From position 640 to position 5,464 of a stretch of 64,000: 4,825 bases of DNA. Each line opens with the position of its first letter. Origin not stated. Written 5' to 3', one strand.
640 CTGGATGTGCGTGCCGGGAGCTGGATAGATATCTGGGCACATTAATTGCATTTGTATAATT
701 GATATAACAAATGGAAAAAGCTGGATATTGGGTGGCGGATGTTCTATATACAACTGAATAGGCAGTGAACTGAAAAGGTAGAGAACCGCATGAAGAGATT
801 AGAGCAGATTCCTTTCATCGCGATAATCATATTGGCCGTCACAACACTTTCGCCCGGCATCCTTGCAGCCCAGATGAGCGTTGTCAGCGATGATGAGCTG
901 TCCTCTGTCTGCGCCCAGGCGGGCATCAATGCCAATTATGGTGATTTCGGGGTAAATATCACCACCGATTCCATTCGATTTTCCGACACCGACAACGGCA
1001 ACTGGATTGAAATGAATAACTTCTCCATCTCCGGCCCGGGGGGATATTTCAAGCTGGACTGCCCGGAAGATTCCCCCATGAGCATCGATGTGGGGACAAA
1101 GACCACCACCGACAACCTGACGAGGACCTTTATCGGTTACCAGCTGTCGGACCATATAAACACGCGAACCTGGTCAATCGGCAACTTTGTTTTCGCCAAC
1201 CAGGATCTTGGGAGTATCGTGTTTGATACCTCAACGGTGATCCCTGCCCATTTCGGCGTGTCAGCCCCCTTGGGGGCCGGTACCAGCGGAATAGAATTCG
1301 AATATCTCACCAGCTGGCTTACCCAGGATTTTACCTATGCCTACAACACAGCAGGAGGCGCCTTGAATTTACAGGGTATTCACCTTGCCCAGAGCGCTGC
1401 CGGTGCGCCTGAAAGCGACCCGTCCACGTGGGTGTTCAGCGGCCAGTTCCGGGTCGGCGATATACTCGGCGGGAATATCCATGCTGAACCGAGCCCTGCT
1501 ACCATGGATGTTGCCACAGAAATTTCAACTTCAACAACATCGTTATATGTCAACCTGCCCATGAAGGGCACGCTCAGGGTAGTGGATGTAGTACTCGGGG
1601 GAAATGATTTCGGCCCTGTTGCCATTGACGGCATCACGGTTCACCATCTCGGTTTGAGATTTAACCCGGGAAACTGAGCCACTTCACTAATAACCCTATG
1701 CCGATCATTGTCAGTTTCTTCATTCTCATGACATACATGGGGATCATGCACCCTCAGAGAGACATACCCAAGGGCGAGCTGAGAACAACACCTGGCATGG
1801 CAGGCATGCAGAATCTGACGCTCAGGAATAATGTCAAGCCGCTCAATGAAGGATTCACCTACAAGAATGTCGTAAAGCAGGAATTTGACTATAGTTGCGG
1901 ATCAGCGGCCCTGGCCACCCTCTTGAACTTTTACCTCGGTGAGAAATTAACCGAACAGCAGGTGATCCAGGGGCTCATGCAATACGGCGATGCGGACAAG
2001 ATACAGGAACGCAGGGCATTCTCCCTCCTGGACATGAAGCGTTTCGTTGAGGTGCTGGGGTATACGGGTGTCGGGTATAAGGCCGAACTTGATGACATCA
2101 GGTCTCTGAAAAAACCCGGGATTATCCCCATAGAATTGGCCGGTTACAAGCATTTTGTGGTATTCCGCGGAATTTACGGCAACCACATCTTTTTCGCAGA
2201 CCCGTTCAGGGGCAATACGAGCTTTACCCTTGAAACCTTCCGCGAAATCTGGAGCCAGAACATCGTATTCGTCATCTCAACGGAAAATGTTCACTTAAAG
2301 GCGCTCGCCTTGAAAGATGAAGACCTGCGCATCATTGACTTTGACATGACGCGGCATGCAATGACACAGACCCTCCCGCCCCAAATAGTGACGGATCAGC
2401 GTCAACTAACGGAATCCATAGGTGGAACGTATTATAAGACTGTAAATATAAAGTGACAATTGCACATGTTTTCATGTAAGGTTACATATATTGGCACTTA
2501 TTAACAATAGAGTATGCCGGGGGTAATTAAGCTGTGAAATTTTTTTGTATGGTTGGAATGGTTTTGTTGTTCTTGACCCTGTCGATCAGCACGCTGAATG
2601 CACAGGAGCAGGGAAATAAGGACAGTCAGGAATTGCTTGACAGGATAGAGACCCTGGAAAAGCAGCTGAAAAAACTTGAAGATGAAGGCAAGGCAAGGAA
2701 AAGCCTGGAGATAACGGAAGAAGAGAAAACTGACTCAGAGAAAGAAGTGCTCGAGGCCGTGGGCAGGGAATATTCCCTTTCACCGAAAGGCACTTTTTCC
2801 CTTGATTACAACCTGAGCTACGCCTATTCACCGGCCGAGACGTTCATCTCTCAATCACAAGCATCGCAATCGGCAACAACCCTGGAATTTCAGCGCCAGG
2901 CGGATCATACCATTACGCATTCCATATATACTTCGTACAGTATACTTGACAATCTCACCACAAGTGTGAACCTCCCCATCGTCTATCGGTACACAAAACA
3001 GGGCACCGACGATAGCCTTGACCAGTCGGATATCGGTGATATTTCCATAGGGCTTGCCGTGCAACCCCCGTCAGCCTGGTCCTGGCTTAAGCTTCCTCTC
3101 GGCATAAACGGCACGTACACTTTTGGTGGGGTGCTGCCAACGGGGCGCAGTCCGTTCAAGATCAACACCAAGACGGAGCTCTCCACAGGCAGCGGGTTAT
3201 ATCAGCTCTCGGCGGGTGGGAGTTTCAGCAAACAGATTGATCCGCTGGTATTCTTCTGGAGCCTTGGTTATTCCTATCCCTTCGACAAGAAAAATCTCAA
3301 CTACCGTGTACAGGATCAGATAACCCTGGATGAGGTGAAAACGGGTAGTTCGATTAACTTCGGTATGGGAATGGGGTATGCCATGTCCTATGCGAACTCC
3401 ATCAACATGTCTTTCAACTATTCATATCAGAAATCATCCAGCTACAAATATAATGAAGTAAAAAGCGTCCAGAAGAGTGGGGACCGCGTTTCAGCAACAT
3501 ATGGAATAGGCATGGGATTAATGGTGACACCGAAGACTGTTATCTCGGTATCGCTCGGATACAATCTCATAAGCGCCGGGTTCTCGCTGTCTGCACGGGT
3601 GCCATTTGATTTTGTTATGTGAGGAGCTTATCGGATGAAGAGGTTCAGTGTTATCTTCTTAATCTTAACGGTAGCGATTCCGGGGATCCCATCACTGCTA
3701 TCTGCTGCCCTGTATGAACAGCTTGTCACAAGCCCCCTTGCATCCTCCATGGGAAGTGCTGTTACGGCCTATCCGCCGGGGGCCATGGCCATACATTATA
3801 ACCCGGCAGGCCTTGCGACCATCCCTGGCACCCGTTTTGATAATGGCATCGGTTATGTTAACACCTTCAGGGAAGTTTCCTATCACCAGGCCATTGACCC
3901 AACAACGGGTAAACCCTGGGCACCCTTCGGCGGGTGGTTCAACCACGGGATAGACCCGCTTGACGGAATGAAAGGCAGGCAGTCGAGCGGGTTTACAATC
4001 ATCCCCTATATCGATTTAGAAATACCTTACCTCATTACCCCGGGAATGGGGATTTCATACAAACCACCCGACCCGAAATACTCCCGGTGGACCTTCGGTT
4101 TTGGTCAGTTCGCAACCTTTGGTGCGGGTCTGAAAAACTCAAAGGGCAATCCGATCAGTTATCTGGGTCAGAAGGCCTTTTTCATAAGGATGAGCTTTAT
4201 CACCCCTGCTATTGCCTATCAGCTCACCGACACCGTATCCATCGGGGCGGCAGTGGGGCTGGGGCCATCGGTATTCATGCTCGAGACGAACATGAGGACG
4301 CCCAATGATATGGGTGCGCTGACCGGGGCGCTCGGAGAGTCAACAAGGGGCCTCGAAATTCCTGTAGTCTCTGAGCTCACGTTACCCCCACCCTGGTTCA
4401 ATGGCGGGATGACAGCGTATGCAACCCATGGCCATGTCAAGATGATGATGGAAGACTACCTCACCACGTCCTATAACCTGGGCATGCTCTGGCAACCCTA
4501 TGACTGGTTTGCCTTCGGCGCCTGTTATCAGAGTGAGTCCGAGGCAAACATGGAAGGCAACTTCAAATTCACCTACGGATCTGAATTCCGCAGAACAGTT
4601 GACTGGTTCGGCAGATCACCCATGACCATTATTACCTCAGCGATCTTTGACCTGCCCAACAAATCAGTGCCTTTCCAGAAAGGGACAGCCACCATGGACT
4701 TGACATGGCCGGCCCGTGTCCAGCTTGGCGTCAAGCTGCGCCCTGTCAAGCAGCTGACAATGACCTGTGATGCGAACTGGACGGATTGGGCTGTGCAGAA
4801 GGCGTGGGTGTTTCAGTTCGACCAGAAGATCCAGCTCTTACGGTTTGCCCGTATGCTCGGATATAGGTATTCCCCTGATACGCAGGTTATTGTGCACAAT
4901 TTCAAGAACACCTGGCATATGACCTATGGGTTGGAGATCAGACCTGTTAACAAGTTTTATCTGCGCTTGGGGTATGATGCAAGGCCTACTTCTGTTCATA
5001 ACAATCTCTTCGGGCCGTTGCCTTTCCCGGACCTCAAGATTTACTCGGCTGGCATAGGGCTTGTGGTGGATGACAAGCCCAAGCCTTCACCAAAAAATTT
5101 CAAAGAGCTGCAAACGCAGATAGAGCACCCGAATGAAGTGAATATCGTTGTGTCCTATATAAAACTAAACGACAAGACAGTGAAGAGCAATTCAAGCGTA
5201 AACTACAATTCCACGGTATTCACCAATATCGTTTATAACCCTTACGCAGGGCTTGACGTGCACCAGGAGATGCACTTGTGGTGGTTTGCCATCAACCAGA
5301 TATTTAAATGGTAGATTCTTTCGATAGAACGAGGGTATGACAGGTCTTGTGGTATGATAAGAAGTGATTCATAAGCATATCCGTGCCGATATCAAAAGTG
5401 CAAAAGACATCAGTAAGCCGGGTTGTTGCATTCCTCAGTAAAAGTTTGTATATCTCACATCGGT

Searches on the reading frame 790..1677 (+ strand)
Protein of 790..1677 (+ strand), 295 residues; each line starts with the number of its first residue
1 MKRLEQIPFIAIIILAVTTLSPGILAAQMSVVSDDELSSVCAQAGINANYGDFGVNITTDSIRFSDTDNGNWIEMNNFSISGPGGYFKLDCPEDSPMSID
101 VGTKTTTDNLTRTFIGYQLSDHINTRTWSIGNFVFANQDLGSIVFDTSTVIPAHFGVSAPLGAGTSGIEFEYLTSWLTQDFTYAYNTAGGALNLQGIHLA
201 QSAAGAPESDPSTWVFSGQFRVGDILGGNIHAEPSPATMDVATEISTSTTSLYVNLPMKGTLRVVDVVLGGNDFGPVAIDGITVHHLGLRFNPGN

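Call 41: search_protein_families(library=pfam, proteins=[window:790-1677:+], max_evalue=0.00001)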
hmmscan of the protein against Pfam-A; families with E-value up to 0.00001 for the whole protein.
window:790-1677:+ (295 aa): 1 family
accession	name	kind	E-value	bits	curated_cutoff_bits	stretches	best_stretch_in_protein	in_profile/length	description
PF19657.4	DUF6160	-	9.2e-10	39.1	27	1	13-101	9-79/96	Family of unknown function (DUF6160)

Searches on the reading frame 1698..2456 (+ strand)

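Call 41: search_protein_families(library=pfam, proteins=[window:1698-2456:+], max_evalue=0.00001)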
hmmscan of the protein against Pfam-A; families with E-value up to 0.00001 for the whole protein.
window:1698-2456:+ (252 aa): 1 family
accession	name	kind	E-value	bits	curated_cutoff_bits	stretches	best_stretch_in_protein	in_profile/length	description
PF03412.21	Peptidase_C39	-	1.2e-15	57.9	22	1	57-195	3-131/133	Peptidase C39 family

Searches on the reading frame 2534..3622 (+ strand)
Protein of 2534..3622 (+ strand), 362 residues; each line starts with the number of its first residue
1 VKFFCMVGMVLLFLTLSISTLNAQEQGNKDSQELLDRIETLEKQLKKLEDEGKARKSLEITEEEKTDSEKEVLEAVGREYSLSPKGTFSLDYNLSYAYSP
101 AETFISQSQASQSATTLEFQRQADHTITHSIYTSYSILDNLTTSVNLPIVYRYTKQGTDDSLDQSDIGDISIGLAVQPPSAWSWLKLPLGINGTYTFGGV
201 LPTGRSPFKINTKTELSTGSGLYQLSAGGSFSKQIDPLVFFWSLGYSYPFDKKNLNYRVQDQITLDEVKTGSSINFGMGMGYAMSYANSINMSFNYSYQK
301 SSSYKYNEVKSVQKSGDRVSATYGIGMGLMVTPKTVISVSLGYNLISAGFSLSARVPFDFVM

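Call 41: search_protein_families(library=pfam, proteins=[window:2534-3622:+], max_evalue=0.00001)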
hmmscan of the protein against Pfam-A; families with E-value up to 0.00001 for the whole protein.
window:2534-3622:+ (362 aa): 1 family
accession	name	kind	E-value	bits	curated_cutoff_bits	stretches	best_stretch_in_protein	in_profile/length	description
PF13505.12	OMP_b-brl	-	9.1e-06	26.4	28.7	0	174-347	9-154/175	Outer membrane protein beta-barrel domain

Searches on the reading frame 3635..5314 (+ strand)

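Call 41: search_protein_families(library=pfam, proteins=[window:3635-5314:+], max_evalue=0.00001)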
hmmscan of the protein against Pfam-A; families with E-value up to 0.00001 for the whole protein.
window:3635-5314:+ (559 aa): 1 family
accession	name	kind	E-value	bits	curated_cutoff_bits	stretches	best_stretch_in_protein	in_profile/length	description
PF03349.22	Toluene_X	-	4.4e-34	118.1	29.7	1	36-480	24-371/421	Outer membrane protein transport protein (OMPP1/FadL/TodX)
